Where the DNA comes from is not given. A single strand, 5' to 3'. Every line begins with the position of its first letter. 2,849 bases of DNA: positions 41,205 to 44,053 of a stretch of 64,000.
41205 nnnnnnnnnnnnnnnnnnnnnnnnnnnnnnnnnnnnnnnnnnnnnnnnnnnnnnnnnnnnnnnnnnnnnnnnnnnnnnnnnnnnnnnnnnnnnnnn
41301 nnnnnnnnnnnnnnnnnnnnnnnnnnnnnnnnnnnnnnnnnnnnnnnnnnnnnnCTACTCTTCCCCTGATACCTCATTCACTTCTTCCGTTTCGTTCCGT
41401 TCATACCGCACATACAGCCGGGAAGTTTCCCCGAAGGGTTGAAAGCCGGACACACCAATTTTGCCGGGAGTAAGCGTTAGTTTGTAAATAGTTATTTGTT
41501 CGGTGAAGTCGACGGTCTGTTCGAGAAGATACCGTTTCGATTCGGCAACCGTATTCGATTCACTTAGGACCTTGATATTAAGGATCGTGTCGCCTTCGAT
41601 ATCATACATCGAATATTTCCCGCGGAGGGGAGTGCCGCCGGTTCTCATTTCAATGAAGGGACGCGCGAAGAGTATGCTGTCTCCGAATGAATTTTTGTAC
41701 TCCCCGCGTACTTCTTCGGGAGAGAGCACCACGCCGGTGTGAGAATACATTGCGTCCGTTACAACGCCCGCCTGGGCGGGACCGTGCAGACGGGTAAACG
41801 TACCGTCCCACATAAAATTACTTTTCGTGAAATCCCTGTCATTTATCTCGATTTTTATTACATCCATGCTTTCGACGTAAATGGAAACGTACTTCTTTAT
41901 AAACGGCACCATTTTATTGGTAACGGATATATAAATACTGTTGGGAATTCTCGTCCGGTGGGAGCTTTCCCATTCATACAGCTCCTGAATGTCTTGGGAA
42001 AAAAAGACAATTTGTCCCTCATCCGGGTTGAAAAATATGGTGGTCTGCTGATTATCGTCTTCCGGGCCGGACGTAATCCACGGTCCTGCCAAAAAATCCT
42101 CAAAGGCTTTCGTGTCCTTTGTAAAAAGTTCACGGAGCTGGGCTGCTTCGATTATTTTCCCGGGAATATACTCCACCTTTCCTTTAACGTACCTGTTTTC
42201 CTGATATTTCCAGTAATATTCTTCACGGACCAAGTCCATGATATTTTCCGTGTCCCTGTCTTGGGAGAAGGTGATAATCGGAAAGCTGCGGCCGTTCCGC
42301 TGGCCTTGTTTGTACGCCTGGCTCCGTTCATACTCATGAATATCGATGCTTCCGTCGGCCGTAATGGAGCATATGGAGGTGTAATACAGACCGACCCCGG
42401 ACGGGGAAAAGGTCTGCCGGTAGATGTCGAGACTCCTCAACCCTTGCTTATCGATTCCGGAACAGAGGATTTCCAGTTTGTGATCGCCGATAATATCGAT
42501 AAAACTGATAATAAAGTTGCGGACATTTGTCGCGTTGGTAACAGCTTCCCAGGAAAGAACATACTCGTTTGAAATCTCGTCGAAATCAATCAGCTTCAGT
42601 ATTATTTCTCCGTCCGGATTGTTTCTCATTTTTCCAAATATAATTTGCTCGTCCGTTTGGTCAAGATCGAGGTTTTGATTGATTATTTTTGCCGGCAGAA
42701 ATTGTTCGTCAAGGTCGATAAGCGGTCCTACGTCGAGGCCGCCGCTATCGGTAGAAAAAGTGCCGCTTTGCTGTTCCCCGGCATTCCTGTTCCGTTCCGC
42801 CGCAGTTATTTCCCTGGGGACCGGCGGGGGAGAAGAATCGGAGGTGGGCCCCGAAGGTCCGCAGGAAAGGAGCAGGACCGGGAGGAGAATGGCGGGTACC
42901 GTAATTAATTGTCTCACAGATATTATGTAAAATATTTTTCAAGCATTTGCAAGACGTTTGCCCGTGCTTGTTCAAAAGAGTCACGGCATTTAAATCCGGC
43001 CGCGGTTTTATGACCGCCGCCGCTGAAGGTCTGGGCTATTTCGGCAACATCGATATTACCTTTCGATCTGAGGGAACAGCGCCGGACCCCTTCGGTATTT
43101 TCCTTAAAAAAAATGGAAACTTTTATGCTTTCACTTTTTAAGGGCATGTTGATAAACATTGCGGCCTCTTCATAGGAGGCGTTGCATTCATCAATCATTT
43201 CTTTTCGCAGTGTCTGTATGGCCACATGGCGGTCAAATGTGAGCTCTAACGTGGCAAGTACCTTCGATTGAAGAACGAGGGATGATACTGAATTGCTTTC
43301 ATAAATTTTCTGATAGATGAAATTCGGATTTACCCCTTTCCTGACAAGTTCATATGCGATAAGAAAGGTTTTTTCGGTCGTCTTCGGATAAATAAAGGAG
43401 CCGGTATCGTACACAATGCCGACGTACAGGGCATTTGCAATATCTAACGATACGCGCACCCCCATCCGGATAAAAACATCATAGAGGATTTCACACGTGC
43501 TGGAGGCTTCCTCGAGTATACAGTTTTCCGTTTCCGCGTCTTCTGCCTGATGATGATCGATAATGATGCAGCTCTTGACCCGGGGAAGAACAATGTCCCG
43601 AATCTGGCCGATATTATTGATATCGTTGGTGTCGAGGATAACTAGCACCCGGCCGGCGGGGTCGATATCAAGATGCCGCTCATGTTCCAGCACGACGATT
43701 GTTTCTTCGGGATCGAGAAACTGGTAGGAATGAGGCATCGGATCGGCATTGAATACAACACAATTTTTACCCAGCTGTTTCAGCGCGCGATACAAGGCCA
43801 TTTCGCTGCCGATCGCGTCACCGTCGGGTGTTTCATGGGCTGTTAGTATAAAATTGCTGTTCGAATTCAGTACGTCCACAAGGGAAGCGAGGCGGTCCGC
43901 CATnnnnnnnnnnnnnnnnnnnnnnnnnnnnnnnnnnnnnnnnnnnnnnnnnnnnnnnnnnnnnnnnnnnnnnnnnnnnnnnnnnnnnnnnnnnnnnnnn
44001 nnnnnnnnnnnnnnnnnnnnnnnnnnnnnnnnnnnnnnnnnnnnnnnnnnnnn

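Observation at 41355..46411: Tightly packed minus-strand operon: vWA-TM protein, degenerate GlgC-like nucleotidyltransferase, DHH/DHHA1 phosphoesterase, lipoprotein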

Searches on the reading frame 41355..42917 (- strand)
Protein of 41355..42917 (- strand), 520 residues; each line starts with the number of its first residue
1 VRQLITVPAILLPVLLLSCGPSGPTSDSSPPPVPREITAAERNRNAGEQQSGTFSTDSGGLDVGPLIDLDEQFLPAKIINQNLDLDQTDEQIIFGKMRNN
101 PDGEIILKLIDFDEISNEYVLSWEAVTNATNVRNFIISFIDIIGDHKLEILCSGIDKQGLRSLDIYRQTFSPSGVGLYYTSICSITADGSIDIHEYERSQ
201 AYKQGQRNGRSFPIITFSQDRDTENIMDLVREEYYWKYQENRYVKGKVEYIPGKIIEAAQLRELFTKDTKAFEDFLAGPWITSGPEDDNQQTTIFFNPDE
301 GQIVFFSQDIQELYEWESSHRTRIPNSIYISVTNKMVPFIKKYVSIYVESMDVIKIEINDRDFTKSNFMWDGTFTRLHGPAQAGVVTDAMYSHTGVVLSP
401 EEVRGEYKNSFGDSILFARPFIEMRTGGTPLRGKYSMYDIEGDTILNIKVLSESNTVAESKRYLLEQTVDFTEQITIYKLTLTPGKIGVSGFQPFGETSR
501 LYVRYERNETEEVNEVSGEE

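Call 3: search_protein_families(library=pfam, proteins=[window:41355-42917:-], max_evalue=0.01)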
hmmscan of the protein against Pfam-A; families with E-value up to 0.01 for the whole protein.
window:41355-42917:- (520 aa): 1 family
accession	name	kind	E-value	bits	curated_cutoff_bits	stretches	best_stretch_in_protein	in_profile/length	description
PF18663.7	Pallilysin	-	1.9e-20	73.5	25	1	260-374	3-116/118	Pallilysin beta barrel domain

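Call 4: search_protein_families(library=ncbifam, proteins=[window:41355-42917:-], max_evalue=0.01)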
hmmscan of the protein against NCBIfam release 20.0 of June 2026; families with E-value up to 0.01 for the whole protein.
window:41355-42917:- (520 aa): 1 family
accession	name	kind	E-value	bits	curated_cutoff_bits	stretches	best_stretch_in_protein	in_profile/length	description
NF033751.1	pallilysin_like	subfamily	1.9e-111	372.6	150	1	65-449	1-385/385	pallilysin-related adhesin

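Call 44: search_solved_structures(query=window:41358-42917:-, max_evalue=0.01, show_alignments=1)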
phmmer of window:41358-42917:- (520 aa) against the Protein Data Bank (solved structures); distinct sequences matched with E-value up to 0.01: 1.
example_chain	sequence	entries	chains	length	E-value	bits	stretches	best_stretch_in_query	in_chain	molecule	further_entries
5jk2_A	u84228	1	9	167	7.8e-08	34.5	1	270-383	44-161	Tp0751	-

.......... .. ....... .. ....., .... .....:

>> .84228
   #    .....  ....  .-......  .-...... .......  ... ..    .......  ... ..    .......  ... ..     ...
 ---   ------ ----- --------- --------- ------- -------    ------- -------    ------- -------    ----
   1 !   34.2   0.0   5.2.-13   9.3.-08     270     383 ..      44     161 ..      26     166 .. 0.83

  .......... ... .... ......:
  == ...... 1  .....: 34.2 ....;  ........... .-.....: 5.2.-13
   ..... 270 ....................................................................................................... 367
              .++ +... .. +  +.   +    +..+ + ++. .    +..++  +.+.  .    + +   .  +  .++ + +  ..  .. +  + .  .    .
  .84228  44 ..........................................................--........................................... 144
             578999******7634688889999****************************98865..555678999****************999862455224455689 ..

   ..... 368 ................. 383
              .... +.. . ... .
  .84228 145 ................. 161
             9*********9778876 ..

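Call 83: search_solved_structures(query=A8, max_evalue=1, show_alignments=0)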
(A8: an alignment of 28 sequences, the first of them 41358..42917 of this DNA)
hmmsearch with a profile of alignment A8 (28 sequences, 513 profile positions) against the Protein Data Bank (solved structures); distinct sequences matched with E-value up to 1: 1.
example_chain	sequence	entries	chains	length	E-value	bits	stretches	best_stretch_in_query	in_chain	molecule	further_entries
5jk2_A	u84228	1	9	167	9.8e-18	67.1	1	271-383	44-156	Tp0751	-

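Call 84: search_protein_families(library=pfam, alignment_id=A8, max_evalue=0.01)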
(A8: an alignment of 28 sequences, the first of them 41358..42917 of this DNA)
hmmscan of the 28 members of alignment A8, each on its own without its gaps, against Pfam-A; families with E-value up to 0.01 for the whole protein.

A. member 1, window:41358-42917:- (520 aa): 1 family
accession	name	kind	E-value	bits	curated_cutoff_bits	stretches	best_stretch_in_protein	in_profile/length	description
PF18663.7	Pallilysin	-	1.9e-20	73.5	25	1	260-374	3-116/118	Pallilysin beta barrel domain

B. families by the number of members that match (of 28 scanned): 1 family
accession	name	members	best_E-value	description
PF18663.7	Pallilysin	28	5e-45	Pallilysin beta barrel domain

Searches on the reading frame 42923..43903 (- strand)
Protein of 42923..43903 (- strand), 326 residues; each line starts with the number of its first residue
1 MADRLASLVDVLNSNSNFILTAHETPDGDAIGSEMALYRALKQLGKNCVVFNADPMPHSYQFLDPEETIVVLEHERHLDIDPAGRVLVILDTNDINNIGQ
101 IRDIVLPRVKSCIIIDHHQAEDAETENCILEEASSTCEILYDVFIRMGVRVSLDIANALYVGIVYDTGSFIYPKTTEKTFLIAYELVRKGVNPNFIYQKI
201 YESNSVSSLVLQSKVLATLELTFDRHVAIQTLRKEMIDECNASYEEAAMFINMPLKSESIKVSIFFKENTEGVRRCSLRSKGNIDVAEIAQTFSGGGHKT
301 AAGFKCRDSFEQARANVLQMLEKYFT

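Call 3: search_protein_families(library=pfam, proteins=[window:42923-43903:-], max_evalue=0.01)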
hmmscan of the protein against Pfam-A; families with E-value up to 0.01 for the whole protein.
window:42923-43903:- (326 aa): 2 families
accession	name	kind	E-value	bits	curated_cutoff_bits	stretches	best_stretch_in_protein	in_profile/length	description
PF01368.27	DHH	-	1.3e-17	64.7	28.1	1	19-163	3-125/125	DHH family, N-terminal domain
PF02272.25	DHHA1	-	9.7e-12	45.7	25.9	1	241-325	12-100/102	DHHA1 domain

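Call 4: search_protein_families(library=ncbifam, proteins=[window:42923-43903:-], max_evalue=0.01)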
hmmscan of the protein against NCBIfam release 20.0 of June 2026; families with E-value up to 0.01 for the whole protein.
window:42923-43903:- (326 aa): 14 families
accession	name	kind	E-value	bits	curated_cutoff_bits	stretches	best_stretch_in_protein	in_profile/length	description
NF053633.1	OlncasPapPhNrnA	equivalog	6.3e-35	120.6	350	1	8-306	9-298/317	bifunctional oligoribonuclease/PAP phosphatase NrnA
NF011110.0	PRK14538.1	equivalog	2.4e-20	72.3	707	1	7-309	359-665/838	putative bifunctional signaling protein/50S ribosomal protein L9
NF041569.1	A-tRNAntase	equivalog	9.8e-16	57.2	1440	1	20-323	4-299/880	A-adding tRNA nucleotidyltransferase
NF003877.0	PRK05427.1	equivalog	6.7e-12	45.5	283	1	18-188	4-170/308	manganese-dependent inorganic pyrophosphatase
NF011446.0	PRK14869.2-2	equivalog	3.5e-11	42.2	601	1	85-206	319-440/576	putative manganese-dependent inorganic diphosphatase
NF011440.0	PRK14869.1-2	equivalog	4.9e-08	32.1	746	1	59-179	275-393/541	putative manganese-dependent inorganic diphosphatase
NF011449.0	PRK14869.2-5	equivalog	6.8e-08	32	411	1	114-204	232-326/451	putative manganese-dependent inorganic diphosphatase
NF011441.0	PRK14869.1-3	equivalog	1.8e-07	30.2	753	1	59-188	280-407/548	putative manganese-dependent inorganic diphosphatase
NF011443.0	PRK14869.1-5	equivalog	1.1e-06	27.5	335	1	110-187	327-407/546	putative manganese-dependent inorganic diphosphatase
NF011445.0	PRK14869.2-1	equivalog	9.2e-06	24.3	483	1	108-179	326-400/548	putative manganese-dependent inorganic diphosphatase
NF011442.0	PRK14869.1-4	equivalog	1.4e-05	23.8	400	1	110-179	326-398/543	putative manganese-dependent inorganic diphosphatase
NF011444.0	PRK14869.1-6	equivalog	1.9e-05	23.5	1105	1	59-182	280-401/547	putative manganese-dependent inorganic diphosphatase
TIGR00644.1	recJ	equivalog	9.4e-05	20.9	396.9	1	255-309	350-410/546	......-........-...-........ exonuclease RecJ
NF011447.0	PRK14869.2-3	equivalog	0.00017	20.3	522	1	94-209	309-428/540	putative manganese-dependent inorganic diphosphatase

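Call 20: search_solved_structures(query=window:42926-43903:-, max_evalue=0.00001, show_alignments=2)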
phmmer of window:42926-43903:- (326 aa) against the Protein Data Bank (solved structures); distinct sequences matched with E-value up to 0.00001: 21.
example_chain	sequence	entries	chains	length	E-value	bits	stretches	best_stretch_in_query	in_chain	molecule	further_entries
4py9_A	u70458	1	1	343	1.2e-37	133.1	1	17-324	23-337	Putative exopolyphosphatase-related protein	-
3w5w_A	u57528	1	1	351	1.3e-37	132.9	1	17-324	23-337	Putative exopolyphosphatase-related protein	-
8iu7_A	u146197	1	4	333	2.4e-32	115.7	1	5-313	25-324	Bifunctional oligoribonuclease and PAP phosphatase NrnA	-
5o1u_A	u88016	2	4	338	3.4e-30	108.7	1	7-319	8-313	Phosphodiesterase | TmPDE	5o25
5o4z_A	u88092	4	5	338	8e-29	104.1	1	7-319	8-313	DHH/DHHA1-type phosphodiesterase TM1595 | phosphodiesterase TM1595 | phosphodiesterase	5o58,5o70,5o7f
8ioo_A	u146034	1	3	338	2.8e-28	102.4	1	16-319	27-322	RecJ-like protein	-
9r7o_A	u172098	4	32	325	1.5e-26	96.7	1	7-312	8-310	DHH family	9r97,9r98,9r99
4ls9_A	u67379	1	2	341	6.1e-25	91.4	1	9-311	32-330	DHH family protein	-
3dev_A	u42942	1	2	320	6.4e-25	91.3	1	17-319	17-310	SH1221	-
5j21_A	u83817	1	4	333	4.4e-24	88.6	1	5-307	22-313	Bifunctional oligoribonuclease and PAP phosphatase NrnA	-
5jju_A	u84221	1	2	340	7.8e-23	84.5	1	15-317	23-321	Uncharacterized protein Rv2837c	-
5cet_A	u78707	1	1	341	7.9e-23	84.5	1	15-317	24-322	Bifunctional oligoribonuclease and PAP phosphatase NrnA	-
9wbu_B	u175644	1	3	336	8.2e-23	84.4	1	15-317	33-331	Bifunctional oligoribonuclease and PAP phosphatase NrnA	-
5ipp_A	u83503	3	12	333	1.1e-22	84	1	5-307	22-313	Bifunctional oligoribonuclease and PAP phosphatase NrnA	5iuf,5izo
5xt3_A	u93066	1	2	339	2.7e-11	46.6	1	7-320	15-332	Phosphodiesterase acting on cyclic dinucleotides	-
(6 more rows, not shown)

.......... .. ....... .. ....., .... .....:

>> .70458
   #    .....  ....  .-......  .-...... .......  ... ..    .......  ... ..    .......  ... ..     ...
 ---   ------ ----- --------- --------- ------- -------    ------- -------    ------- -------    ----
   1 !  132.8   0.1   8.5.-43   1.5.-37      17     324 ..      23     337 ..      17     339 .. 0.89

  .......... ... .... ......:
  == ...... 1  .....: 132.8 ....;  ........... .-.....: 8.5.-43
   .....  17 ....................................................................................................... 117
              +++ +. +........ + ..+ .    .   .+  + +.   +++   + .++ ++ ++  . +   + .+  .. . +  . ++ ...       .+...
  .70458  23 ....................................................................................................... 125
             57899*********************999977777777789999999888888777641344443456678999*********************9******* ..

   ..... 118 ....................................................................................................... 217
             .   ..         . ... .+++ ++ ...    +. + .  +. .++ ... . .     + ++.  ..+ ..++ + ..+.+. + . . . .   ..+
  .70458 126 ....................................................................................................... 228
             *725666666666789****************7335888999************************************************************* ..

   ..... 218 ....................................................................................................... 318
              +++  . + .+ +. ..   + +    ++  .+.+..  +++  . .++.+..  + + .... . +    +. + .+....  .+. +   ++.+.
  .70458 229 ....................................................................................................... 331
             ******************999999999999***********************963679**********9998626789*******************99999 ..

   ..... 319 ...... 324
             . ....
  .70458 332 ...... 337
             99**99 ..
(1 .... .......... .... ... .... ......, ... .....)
